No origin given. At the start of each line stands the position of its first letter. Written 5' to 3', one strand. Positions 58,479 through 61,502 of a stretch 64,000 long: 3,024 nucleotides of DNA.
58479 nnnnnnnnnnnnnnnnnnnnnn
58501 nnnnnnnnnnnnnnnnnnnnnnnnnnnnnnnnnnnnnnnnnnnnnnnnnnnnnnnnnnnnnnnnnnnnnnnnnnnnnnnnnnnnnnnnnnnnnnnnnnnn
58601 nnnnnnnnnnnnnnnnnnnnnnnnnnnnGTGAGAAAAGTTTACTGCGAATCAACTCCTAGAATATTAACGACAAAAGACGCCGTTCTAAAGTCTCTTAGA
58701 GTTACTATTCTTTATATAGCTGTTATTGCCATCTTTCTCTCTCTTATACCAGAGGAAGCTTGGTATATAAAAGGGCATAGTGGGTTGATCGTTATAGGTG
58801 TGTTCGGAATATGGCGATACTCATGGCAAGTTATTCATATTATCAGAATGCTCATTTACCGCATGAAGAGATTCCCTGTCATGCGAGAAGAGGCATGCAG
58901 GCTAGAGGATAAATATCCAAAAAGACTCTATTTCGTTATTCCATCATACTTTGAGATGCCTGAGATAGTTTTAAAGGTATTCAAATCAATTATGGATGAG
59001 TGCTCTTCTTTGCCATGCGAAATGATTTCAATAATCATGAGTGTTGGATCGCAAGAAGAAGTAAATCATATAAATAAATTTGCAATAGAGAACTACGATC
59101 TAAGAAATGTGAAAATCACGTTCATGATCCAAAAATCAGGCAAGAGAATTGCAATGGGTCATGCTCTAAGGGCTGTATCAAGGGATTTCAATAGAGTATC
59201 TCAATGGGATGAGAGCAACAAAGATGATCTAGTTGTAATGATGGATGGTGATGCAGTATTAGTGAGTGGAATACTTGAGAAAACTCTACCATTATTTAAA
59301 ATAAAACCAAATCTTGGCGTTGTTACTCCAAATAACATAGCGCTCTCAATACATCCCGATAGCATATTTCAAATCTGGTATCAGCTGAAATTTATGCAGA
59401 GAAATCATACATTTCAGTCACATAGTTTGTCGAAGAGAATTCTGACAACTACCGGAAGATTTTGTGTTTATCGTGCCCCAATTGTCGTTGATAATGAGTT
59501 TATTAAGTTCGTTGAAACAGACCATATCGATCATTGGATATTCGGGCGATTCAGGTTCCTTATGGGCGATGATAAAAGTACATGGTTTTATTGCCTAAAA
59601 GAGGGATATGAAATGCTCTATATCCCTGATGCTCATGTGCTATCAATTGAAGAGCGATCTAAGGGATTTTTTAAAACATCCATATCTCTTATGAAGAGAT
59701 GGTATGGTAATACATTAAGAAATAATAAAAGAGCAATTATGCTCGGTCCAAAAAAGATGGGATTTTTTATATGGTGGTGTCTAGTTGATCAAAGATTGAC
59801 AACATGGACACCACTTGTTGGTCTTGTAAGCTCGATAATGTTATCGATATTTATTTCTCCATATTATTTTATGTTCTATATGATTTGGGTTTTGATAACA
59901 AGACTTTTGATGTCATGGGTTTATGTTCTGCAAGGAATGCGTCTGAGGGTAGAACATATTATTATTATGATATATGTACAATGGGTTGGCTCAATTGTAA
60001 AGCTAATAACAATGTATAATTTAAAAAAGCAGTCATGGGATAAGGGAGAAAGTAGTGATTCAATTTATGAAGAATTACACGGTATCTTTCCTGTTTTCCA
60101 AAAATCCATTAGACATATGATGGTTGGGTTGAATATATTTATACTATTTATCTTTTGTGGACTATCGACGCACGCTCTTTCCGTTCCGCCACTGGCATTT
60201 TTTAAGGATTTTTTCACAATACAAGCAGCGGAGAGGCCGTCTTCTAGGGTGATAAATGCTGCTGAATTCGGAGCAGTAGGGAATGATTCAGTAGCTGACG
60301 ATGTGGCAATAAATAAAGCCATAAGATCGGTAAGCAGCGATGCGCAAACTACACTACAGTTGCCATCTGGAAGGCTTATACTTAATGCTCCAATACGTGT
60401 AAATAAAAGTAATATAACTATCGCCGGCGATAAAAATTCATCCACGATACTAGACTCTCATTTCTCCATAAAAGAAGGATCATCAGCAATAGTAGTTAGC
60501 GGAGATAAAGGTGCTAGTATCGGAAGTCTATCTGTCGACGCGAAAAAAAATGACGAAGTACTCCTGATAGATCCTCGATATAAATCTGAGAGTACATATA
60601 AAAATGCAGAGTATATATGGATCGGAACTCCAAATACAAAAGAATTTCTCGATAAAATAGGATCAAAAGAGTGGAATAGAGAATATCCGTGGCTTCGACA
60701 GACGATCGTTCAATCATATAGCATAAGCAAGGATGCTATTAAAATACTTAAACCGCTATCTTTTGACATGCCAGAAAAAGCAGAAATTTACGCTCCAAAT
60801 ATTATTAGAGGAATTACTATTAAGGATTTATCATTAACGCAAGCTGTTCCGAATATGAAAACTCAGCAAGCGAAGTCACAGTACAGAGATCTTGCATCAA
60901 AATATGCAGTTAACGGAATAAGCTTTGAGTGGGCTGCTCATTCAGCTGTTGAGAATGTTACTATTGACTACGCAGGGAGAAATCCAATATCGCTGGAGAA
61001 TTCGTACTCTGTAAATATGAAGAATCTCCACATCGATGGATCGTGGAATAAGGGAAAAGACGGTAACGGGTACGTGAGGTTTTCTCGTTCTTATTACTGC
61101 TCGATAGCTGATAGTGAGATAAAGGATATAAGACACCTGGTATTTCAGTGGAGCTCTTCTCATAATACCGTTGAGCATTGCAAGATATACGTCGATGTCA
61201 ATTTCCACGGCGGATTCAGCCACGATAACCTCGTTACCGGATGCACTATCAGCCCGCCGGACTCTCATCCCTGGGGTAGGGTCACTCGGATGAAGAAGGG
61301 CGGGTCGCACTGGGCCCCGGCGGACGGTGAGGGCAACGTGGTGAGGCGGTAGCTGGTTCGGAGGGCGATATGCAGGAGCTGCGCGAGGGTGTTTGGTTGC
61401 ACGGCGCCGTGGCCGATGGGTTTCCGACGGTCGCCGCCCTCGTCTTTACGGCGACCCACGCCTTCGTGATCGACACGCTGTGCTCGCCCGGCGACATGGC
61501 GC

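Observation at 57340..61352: Low-GC (~35%) island encoding an Alg44/Alg8-like c-di-GMP-gated exopolysaccharide synthase with fused beta-helix domain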

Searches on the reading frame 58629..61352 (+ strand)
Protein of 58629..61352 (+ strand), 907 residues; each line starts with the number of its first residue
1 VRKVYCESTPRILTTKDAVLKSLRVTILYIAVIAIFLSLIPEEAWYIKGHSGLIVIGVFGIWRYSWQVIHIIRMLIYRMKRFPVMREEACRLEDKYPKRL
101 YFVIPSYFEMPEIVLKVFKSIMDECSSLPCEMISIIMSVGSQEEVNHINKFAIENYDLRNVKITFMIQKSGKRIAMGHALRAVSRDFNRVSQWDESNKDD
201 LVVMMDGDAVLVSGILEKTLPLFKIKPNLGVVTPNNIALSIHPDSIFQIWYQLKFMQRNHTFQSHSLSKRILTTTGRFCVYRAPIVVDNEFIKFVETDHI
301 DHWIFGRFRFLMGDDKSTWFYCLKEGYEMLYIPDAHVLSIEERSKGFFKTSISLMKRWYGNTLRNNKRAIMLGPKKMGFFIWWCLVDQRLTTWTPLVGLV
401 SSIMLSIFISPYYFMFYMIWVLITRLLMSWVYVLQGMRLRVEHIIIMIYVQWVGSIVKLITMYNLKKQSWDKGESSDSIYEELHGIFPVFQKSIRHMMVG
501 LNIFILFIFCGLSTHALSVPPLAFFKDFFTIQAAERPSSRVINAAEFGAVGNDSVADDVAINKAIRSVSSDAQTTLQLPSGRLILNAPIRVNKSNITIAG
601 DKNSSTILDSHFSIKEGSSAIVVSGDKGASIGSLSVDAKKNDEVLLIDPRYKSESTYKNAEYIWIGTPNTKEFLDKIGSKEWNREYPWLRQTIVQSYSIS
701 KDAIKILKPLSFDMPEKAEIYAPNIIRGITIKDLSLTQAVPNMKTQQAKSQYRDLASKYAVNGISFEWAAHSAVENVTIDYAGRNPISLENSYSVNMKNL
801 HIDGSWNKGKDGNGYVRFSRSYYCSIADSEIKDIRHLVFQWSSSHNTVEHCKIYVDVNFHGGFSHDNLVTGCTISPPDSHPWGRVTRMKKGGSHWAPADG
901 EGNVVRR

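Call 3: search_protein_families(library=pfam, proteins=[window:58629-61352:+], max_evalue=0.1)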
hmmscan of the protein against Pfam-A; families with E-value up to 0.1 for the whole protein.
window:58629-61352:+ (907 aa): 5 families
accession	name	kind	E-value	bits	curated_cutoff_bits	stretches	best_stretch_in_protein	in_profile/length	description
PF13641.12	Glyco_tranf_2_3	-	1.5e-26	94.3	27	1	98-361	2-230/230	Glycosyltransferase like family 2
PF12708.12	Pect-lyase_RHGA_epim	-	2.3e-08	34.5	27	1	542-618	2-75/213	Rhamnogalacturonase A/epimerase, pectate lyase-like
PF00535.33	Glycos_transf_2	-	0.0063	16.9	23.3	1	102-282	2-160/168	Glycosyl transferase family 2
PF13229.12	Beta_helix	-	0.0076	16.3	25.9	1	763-874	2-110/158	Right handed beta helix region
PF11065.13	DUF2866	-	0.032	14.7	25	1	869-889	2-22/63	Protein of unknown function (DUF2866)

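Call 4: search_protein_families(library=ncbifam, proteins=[window:58629-61352:+], max_evalue=0.1)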
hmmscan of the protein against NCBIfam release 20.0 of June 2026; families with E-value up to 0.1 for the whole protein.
window:58629-61352:+ (907 aa): 6 families
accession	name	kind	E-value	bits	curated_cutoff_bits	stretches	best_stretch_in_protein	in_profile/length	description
TIGR03805.1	beta_helix_1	subfamily_domain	3.6e-06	26.3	141.5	1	571-644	9-80/314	parallel beta-helix domain-containing protein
TIGR04247.1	NosD_copper_fam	subfamily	0.00024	19.8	300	1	701-870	22-185/377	nitrous oxide reductase family maturation protein NosD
NF049898.1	RhamgalacuronBT4146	equivalog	0.0013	17.5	500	1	546-603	3-58/445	rhamnogalacturonidase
TIGR02198.1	rfaE_dom_I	equivalog_domain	0.0055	15.9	345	1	589-685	115-213/315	D-glycero-beta-D-manno-heptose-7-phosphate kinase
NF002486.0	PRK01752.1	equivalog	0.047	13.6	120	1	646-705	37-96/157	YchJ family protein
NF003312.0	PRK04313.1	equivalog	0.063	12.6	214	0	571-648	130-209/238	30S ribosomal protein S4e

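Call 5: find_homologous_proteins(query=window:58629-61352:+)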
Query window:58629-61352:+ (907 aa): 755 proteins with E <= 0.001 among 4916 candidates; the best 120 are listed.
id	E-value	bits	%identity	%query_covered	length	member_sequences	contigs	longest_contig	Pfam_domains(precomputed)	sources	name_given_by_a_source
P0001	0.0e+0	1904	100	91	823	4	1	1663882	PF13641.13,PF12708.13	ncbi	-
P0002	0.0e+0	1317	60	100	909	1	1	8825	PF13641.13,PF12708.13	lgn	-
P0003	0.0e+0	1167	53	99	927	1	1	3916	PF13641.13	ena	-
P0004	0.0e+0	1156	52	99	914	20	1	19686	PF13641.13,PF12708.13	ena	-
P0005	0.0e+0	1124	52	99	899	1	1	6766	PF13632.13,PF13641.13,PF12708.13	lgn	-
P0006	0.0e+0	1082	50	98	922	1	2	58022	PF13641.13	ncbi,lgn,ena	-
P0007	0.0e+0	1011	56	82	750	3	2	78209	PF13632.13,PF13641.13,PF12708.13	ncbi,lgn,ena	-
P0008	7.4e-273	926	53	82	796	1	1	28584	PF13632.13,PF13641.13,PF12708.13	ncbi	-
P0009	2.4e-269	914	45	99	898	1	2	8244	PF13632.13,PF13641.13,PF00535.33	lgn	-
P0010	1.0e-267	909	45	98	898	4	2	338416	PF13632.13,PF13641.13,PF00535.33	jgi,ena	-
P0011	1.9e-267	908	45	98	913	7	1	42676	PF13641.13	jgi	jgi:glycosyltransferase Alg8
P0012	3.7e-264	897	45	99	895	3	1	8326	PF13632.13,PF13641.13,PF00535.33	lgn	-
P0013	4.2e-264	897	44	98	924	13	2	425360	PF13641.13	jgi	jgi:glycosyltransferase Alg8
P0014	3.6e-262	891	44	100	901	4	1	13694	PF13632.13,PF13641.13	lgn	-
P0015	7.1e-260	883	43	99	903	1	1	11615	PF13632.13,PF13641.13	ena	-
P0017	2.0e-259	882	44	98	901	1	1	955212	PF13641.13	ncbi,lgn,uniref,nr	ncbi:glycosyltransferase [Halodesulfovibrio marinisediminis]|uniref:Glycosyltransferase Alg8 n=1 Tax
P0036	4.9e-221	754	39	99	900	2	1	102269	PF13632.13,PF13641.13,PF12708.13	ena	-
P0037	1.2e-218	747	39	98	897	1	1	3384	PF13632.13,PF13641.13,PF12708.13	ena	-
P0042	4.7e-212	725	41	96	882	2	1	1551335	PF13632.13,PF13641.13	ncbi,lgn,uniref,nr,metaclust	ncbi:glycosyltransferase family 2 protein [Aquifex aeolicus]|uniref:Alginate synthesis-related prote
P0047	1.5e-208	713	39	98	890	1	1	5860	PF13641.13,PF12708.13,PF00535.33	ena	-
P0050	2.8e-206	706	39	94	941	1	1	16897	PF13632.13,PF13641.13,PF12708.13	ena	-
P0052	9.5e-205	701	38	94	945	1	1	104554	PF13641.13,PF12708.13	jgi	jgi:mannuronan synthase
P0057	1.3e-199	684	37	98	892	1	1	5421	PF13632.13,PF13641.13,PF12708.13,PF00535.33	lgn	-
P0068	8.6e-196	671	38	99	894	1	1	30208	PF13641.13,PF12708.13,PF00535.33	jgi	-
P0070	4.5e-195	669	38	98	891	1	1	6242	PF13632.13,PF13641.13,PF12708.13,PF00535.33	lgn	-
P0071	1.3e-194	667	38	98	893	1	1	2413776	PF13632.13,PF13641.13,PF12708.13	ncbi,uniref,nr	ncbi:glycosyltransferase [Sulfurimonas sp. SWIR-19]|uniref:glycosyltransferase n=1 Tax=Sulfurimonas 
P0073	6.1e-194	665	39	98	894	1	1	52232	PF13641.13,PF12708.13,PF00535.33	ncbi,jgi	-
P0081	3.9e-192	659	37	98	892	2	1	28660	PF13632.13,PF13641.13,PF12708.13,PF00535.33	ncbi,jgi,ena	-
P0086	2.0e-191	657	37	98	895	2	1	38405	PF13632.13,PF13641.13,PF12708.13,PF00535.33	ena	-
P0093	8.1e-191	654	38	97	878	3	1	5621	PF13632.13,PF13641.13,PF12708.13,PF00535.33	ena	-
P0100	6.0e-190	652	37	99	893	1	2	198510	PF13632.13,PF13641.13,PF12708.13,PF00535.33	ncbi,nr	ncbi:glycosyltransferase [bacterium]|nr:glycosyltransferase [bacterium] MBU1994917.1 glycosyltransfe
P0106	3.7e-189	649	37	98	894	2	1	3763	PF13632.13,PF13641.13,PF12708.13,PF00535.33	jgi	-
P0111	1.0e-188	648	37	97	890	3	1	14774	PF13632.13,PF13641.13,PF12708.13,PF00535.33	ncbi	-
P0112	1.2e-188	647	38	97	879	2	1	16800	PF13641.13,PF12708.13,PF00535.33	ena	-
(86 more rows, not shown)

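Call 9: find_encoding_contigs(protein=P0001, flank=10000, max_places=3)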
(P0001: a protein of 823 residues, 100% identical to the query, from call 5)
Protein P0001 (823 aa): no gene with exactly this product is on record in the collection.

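Call 10: find_encoding_contigs(protein=P0002, flank=10000, max_places=3)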
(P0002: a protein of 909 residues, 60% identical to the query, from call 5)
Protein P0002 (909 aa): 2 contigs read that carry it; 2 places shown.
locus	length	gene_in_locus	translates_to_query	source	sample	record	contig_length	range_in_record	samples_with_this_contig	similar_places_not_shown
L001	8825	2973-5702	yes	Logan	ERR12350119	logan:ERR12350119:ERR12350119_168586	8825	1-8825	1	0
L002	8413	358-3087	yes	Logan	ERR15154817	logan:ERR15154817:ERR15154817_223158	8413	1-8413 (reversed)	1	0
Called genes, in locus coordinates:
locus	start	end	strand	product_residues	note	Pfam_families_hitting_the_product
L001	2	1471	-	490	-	?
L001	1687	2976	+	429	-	PF07238:PilZ (weak), PF00364:Biotin_lipoyl (faint), PF25917:BSH_RND, PF25973:BSH_CzcB (weak)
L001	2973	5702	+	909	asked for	PF13641:Glyco_tranf_2_3, PF12708:Pect-lyase_RHGA_epim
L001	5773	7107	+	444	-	PF03721:UDPG_MGDP_dh_N, PF00984:UDPG_MGDP_dh, PF03720:UDPG_MGDP_dh_C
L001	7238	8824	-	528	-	?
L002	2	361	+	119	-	?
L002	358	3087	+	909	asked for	PF13641:Glyco_tranf_2_3, PF12708:Pect-lyase_RHGA_epim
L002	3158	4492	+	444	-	PF03721:UDPG_MGDP_dh_N, PF00984:UDPG_MGDP_dh, PF03720:UDPG_MGDP_dh_C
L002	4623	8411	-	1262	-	?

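Call 11: find_encoding_contigs(protein=P0006, flank=10000, max_places=2)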
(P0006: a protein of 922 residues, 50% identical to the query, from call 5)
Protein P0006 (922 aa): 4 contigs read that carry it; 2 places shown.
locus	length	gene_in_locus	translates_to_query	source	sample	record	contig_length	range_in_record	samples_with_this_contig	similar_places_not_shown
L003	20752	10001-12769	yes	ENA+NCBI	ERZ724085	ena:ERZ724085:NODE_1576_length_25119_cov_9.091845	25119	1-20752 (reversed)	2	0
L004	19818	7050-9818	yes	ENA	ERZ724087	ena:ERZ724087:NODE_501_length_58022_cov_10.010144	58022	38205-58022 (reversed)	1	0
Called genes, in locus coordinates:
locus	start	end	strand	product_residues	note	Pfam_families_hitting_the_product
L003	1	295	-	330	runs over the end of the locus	PF01210:NAD_Gly3P_dh_N, PF02558:ApbA, PF07479:NAD_Gly3P_dh_C, PF20618:GPD_NAD_C_bact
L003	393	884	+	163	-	PF13404:HTH_AsnC-type (faint), PF22451:NirdL-like_HTH, PF17805:AsnC_trans_reg2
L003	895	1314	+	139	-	PF00903:Glyoxalase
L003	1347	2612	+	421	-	PF00202:Aminotran_3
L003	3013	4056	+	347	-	PF11760:CbiG_N, PF11761:CbiG_mid, PF01890:CbiG_C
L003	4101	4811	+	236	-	PF00590:TP_methylase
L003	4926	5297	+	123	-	PF02085:Cytochrom_CIII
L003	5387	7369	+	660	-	-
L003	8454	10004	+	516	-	PF07238:PilZ (faint), PF25917:BSH_RND (faint), PF25984:BSH_YknX (weak)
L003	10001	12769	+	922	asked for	PF13641:Glyco_tranf_2_3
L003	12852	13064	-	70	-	PF00830:Ribosomal_L28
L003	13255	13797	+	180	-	PF02620:YceD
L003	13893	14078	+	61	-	PF01783:Ribosomal_L32p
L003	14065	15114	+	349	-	PF02504:FA_synthesis, PF01515:PTA_PTB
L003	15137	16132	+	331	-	PF00195:Chal_sti_synt_N, PF08545:ACP_syn_III, PF08541:ACP_syn_III_C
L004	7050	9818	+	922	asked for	PF13641:Glyco_tranf_2_3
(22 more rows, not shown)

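Call 12: find_encoding_contigs(protein=P0042, flank=10000, max_places=2)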
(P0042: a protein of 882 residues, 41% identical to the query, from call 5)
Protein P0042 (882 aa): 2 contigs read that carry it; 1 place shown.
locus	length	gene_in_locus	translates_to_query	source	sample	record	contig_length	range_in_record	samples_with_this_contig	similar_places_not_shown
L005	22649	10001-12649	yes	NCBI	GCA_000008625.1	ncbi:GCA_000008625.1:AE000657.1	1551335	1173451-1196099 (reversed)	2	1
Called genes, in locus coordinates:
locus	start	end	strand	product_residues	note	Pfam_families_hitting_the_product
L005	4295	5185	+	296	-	PF13623:SurA_N_2 (weak), PF13624:SurA_N_3 (weak), PF13145:Rotamase_2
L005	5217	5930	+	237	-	PF09312:SurA_N, PF13624:SurA_N_3 (faint)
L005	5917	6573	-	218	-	PF03167:UDG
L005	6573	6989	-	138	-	PF01398:JAB, PF14464:Prok-JAB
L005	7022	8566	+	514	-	PF05036:SPOR (weak)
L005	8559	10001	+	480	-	PF07238:PilZ (faint)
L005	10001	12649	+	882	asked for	PF13641:Glyco_tranf_2_3, PF13632:Glyco_trans_2_3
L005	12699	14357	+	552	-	PF09378:HAS-barrel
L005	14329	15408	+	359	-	PF11741:AMIN (faint), PF01520:Amidase_3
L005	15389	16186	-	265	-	PF14841:FliG_M (faint)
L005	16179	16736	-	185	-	PF05683:Fumerase_C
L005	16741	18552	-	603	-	PF01336:tRNA_anti-codon, PF00152:tRNA-synt_2, PF02938:GAD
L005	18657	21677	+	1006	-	PF02861:Clp_N, PF02861:Clp_N (weak), PF23569:NBD_SMAX1, PF00004:AAA, PF17871:AAA_lid_9, PF07724:AAA_2, PF07728:AAA_5, PF10431:ClpB_D2-small, +7 more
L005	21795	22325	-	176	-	PF00227:Proteasome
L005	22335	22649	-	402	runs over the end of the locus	-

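Call 13: find_encoding_contigs(protein=P0017, flank=10000, max_places=2)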
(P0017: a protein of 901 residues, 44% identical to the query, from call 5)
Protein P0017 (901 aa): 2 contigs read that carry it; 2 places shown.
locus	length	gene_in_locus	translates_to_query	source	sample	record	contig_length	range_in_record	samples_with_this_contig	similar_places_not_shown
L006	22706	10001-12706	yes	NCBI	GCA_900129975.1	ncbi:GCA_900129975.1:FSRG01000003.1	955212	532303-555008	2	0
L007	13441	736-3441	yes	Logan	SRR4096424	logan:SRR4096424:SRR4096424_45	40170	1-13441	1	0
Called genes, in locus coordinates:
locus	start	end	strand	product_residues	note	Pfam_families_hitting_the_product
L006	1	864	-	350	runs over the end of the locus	PF00005:ABC_tran, PF02463:SMC_N (faint), PF13304:AAA_21 (weak), PF08402:TOBE_2 (weak)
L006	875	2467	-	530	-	PF00528:BPD_transp_1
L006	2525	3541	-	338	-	PF13531:SBP_bac_11, PF01547:SBP_bac_1, PF13416:SBP_bac_8, PF13343:SBP_bac_6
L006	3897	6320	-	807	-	PF02743:dCache_1 (weak), PF01966:HD (faint), PF13487:HD_5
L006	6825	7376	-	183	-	-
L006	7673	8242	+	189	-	PF02659:Mntp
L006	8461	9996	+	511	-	PF07238:PilZ (faint), PF25973:BSH_CzcB (faint), PF25917:BSH_RND (weak), PF25984:BSH_YknX (weak)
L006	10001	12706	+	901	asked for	PF13641:Glyco_tranf_2_3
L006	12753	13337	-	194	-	PF00625:Guanylate_kin, PF13238:AAA_18 (weak)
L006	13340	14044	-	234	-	PF13563:2_5_RNA_ligase2 (weak), PF02834:LigT_PEase (faint), PF06299:DUF1045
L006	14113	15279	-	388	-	PF07969:Amidohydro_3, PF01979:Amidohydro_1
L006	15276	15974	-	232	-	PF02463:SMC_N, PF00005:ABC_tran, PF13191:AAA_16 (weak), PF13304:AAA_21 (faint)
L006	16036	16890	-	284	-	PF00005:ABC_tran, PF13304:AAA_21 (weak)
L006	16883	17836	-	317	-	PF06007:PhnJ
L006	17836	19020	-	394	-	PF05861:PhnI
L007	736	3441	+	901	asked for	PF13641:Glyco_tranf_2_3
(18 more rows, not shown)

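Call 14: list_cluster_members(proteins=[P0001, P0042])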
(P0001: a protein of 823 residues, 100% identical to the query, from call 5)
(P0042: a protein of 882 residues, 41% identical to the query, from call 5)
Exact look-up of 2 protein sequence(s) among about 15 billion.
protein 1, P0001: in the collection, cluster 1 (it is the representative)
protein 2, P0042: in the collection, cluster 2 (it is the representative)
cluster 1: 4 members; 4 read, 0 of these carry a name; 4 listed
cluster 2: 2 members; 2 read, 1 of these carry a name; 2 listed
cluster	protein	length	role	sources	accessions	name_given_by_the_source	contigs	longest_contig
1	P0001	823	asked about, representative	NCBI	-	-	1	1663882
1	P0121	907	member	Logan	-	-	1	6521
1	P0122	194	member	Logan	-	-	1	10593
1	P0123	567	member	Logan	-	-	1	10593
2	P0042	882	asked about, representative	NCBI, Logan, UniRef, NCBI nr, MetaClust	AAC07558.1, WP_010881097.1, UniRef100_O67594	glycosyltransferase family 2 protein [Aquifex aeolicus] | Alginate synthesis-related protein n=1 Tax=Aquifex aeolicus (strain VF5) TaxID=224324 ... | 224324.aq_1684 COG1215 ""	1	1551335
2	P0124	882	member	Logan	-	-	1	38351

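Call 18: search_solved_structures(query=window:58629-61352:+, max_evalue=0.01, show_alignments=2)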
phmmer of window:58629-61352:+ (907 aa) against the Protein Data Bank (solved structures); distinct sequences matched with E-value up to 0.01: 0.

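Call 49: get_annotated_region(hit=H15, flank=7000)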
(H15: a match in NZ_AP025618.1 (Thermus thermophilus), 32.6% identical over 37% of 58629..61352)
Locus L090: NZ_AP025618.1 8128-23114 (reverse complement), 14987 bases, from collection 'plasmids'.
description: Thermus thermophilus strain SNM7-6 plasmid pTthSNM7-6b, complete sequence
organism: Thermus thermophilus (NCBI taxid 274)
taxonomy: Bacteria; Deinococcota; Deinococci; Thermales; Thermaceae; Thermus; Thermus thermophilus
host: -; source: -; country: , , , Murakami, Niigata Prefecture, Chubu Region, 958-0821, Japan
typing (MOB-suite, as given by PLSDB): non-mobilizable
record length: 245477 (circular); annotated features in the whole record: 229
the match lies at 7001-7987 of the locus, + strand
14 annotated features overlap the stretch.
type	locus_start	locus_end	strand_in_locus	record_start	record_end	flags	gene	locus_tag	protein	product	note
CDS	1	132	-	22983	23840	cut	-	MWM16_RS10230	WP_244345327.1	carbohydrate ABC transporter permease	GO:0008643 - carbohydrate transport [Evidence IEA]; GO:0055085 - transmembrane transport [Evidence IEA]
CDS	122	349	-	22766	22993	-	-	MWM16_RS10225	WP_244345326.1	hypothetical protein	-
CDS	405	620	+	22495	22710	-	-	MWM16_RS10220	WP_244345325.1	hypothetical protein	-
CDS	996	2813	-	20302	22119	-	-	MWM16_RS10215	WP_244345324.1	phospholipase D-like domain-containing protein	-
CDS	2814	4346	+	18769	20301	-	-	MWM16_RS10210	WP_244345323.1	Ppx/GppA phosphatase family protein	-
CDS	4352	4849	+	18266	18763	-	-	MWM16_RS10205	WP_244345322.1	histidine phosphatase family protein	-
CDS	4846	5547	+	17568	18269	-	-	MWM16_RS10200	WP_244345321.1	CHAD domain-containing protein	-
CDS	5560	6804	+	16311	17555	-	-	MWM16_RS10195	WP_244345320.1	esterase-like activity of phytase family protein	-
CDS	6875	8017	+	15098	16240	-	-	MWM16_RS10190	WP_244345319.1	hypothetical protein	-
CDS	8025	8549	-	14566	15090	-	-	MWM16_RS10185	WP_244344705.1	IS630 family transposase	-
CDS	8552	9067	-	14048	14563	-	-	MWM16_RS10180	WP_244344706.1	winged helix-turn-helix domain-containing protein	-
CDS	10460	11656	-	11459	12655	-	-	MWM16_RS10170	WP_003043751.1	MFS transporter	GO:0055085 - transmembrane transport [Evidence IEA]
CDS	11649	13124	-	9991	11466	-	-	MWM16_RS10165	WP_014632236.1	radical SAM protein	-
CDS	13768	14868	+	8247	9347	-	-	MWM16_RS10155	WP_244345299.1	transposase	GO:0006313 - DNA transposition [Evidence IEA]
